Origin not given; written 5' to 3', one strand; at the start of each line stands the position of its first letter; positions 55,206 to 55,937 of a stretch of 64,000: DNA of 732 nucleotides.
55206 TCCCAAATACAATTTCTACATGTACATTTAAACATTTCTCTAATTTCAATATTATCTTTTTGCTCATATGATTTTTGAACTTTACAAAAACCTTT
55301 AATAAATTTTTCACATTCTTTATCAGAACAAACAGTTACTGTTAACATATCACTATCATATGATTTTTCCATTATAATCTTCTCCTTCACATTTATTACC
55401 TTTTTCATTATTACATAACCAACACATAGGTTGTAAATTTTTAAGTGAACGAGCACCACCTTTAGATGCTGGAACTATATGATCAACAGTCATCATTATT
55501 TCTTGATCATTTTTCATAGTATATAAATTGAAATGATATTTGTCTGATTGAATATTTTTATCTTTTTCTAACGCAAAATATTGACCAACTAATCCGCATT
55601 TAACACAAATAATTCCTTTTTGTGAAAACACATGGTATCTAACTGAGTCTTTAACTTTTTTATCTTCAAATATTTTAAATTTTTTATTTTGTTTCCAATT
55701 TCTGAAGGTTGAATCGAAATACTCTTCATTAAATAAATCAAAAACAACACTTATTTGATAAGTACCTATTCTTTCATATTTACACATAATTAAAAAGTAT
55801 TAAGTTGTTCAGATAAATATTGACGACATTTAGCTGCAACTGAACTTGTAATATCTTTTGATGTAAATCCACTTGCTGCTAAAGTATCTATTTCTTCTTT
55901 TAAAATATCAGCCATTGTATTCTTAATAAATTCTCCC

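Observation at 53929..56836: RNA-repair gene block: Pol-beta nucleotidyltransferase, HNH endonuclease and Rnl2-like RNA ligase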

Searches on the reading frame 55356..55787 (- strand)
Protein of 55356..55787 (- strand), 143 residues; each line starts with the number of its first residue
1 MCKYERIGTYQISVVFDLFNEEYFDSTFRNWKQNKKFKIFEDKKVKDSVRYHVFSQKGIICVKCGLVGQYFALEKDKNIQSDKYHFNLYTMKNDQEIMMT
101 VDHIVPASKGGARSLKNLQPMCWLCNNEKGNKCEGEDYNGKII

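Call 3: search_protein_families(library=pfam, proteins=[window:55356-55787:-], max_evalue=0.1)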
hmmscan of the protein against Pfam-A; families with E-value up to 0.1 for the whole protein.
window:55356-55787:- (143 aa): 3 families
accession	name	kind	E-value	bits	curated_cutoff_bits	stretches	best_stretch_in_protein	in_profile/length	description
PF01844.29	HNH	-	1.6e-10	41.4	21.4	1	98-132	13-47/47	HNH endonuclease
PF14279.12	HNH_5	-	5.1e-10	39.6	27.5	1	95-134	9-48/56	HNH endonuclease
PF13395.12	HNH_4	-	0.0012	19.2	22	1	99-132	18-51/54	HNH endonuclease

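Call 4: search_protein_families(library=phrogs, proteins=[window:55356-55787:-], max_evalue=0.01)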
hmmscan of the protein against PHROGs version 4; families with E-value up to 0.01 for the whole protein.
window:55356-55787:- (143 aa): 30 families (the best 25 are shown)
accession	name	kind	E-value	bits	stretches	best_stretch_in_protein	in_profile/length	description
phrog_6050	-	DNA, RNA and nucleotide metabolism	4.7e-17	62.9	1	28-133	282-361/402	HNH endonuclease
phrog_8660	-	DNA, RNA and nucleotide metabolism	3e-16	61.1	1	39-137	105-184/196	HNH endonuclease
phrog_338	-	DNA, RNA and nucleotide metabolism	3.1e-12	47.5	1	92-136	222-266/340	HNH endonuclease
phrog_23285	-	DNA, RNA and nucleotide metabolism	1.7e-11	45.1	1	53-135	44-127/203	HNH endonuclease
phrog_25184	-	DNA, RNA and nucleotide metabolism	3.2e-11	44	1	59-131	90-159/209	HNH endonuclease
phrog_2214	-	DNA, RNA and nucleotide metabolism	3.3e-11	44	1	31-132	166-239/429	HNH endonuclease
phrog_1035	-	DNA, RNA and nucleotide metabolism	4.8e-11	44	1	85-139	174-220/271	endonuclease VII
phrog_2118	-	DNA, RNA and nucleotide metabolism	9e-11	42.8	1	33-132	151-224/301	HNH endonuclease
phrog_144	-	DNA, RNA and nucleotide metabolism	8.4e-10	39.6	1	99-132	100-135/175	HNH endonuclease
phrog_589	-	DNA, RNA and nucleotide metabolism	1.6e-09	38.7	1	37-132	70-141/179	HNH endonuclease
phrog_5718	-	DNA, RNA and nucleotide metabolism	1.6e-08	34.9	1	32-137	102-181/394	HNH endonuclease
phrog_9545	-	DNA, RNA and nucleotide metabolism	1.7e-08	35.4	1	95-132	130-167/206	HNH endonuclease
phrog_16726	-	DNA, RNA and nucleotide metabolism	4.5e-08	34.2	1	39-134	73-145/308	HNH endonuclease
phrog_9645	-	DNA, RNA and nucleotide metabolism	1.2e-07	32.6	1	91-137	31-77/168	HNH endonuclease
phrog_5956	-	DNA, RNA and nucleotide metabolism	1.6e-07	32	1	35-141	36-119/138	HNH endonuclease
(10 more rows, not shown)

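Call 8: search_protein_families(library=ncbifam, proteins=[window:55356-55787:-], max_evalue=0.1)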
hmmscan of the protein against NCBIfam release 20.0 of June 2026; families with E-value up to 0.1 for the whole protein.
window:55356-55787:- (143 aa): 2 families
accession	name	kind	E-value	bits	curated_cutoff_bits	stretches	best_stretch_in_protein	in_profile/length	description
NF040563.1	guided_IscB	equivalog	1.2e-06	27.9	175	1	93-135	199-241/314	RNA-guided endonuclease IscB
NF049971.1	CRISPR_Cas9d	exception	0.00027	19.7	375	1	95-132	559-596/986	type II CRISPR RNA-guided endonuclease Cas9d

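Call 50: search_dna_similar(query=window:55356-55787:-, collection=phages, mode=protein, max_rows=15, max_evalue=0.001)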
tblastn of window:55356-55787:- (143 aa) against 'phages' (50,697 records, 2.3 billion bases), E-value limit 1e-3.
Records with a match: 120; places in all: 145; records where one place covers at least 80% of the query: 7.
Best place of each record, by identity: 60-80% 2; <60% 118.
By first word of the organism name: Escherichia 32; Lactobacillus 11; Gordonia 9; Klebsiella 9; Brevundimonas 6; Burkholderia 6; Streptomyces 6; Pseudomonas 5; Bacillus 4; Caulobacter 4; and 14 more.
By host as written in the record: - 10; Escherichia coli 10; Lactobacillus plantarum 9; Burkholderia cenocepacia 6; Gordonia terrae 3612 6; Klebsiella pneumoniae 5; Brevundimonas pondensis LVF1 4; Salmonella enterica subsp. enterica serovar Typhimurium 4; and 43 more.
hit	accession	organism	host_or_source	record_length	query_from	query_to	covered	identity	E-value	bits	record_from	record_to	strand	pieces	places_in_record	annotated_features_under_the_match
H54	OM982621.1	Pseudomonas phage Astolliot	Pseudomonas syringae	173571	4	132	90%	36.6%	2e-11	66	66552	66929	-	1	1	hypothetical protein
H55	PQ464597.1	Pseudomonas phage Milchi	Pseudomonas poae Z9_5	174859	4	131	90%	36.9%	3e-12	68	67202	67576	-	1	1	HNH endonuclease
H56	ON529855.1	Brevundimonas phage vB_BpoS-Domovoi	Brevundimonas pondensis EIF1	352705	4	136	93%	34.0%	2e-14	74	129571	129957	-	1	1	putative HNH endonuclease 5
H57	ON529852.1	Brevundimonas phage vB_BpoS-Kabachok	Brevundimonas pondensis LVF1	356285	4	136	93%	34.0%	2e-14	74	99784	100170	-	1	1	HNH nuclease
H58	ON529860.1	Brevundimonas phage vB_BpoS-Papperlapapp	Brevundimonas pondensis LVF1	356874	4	136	93%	34.0%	2e-14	74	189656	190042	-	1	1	HNH nuclease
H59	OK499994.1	Bacillus phage vB_BanS_Skywalker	Bacillus anthracis Sterne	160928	48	132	59%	52.9%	5e-24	101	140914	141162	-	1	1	HNH endonuclease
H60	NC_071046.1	Bacillus phage vB_BanS_Skywalker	Bacillus anthracis Sterne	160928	48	132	59%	52.9%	5e-24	101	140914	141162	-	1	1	HNH endonuclease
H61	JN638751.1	Bacillus phage G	Bacillus megaterium str. ATCC 43725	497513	47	132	60%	51.7%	1e-20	92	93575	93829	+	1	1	157: gp157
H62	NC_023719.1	Bacillus phage G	Bacillus megaterium str. ATCC 43725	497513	47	132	60%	51.7%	1e-20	92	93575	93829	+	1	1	157: HNH endonuclease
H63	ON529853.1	Brevundimonas phage vB_BpoS-Bambus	Brevundimonas pondensis LVF1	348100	4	136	93%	32.7%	4e-14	73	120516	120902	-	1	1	HNH nuclease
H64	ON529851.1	Brevundimonas phage vB_BpoS-Marchewka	Brevundimonas pondensis LVF1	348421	4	136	93%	32.7%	4e-14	73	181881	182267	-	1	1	HNH nuclease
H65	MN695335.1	Synechococcus phage B23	Synechoccus sp.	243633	50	135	60%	47.1%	6e-13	70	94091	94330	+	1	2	hypothetical protein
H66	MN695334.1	Synechococcus phage B3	Synechoccus sp.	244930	50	135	60%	47.1%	6e-13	70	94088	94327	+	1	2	hypothetical protein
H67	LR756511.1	uncultured phage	metagenomic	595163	47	131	59%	44.2%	2e-10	62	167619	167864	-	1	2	record has no annotation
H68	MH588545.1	Caulobacter phage CcrPW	Caulobacter vibrioides CB15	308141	48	136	62%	40.6%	2e-17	83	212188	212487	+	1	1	hypothetical protein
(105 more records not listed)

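Call 78: search_protein_families(library=padloc, proteins=[window:55356-55787:-], max_evalue=0.001)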
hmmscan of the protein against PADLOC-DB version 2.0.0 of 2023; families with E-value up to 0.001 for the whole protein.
window:55356-55787:- (143 aa): 2 families
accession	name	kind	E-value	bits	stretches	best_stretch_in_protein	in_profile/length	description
PDLC03478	REase_II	-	3.4e-05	21.7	1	81-135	107-164/219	Type II restriction enzyme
PDLC03431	REase_II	-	7e-05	20.5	1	87-134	167-211/246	Type II restriction enzyme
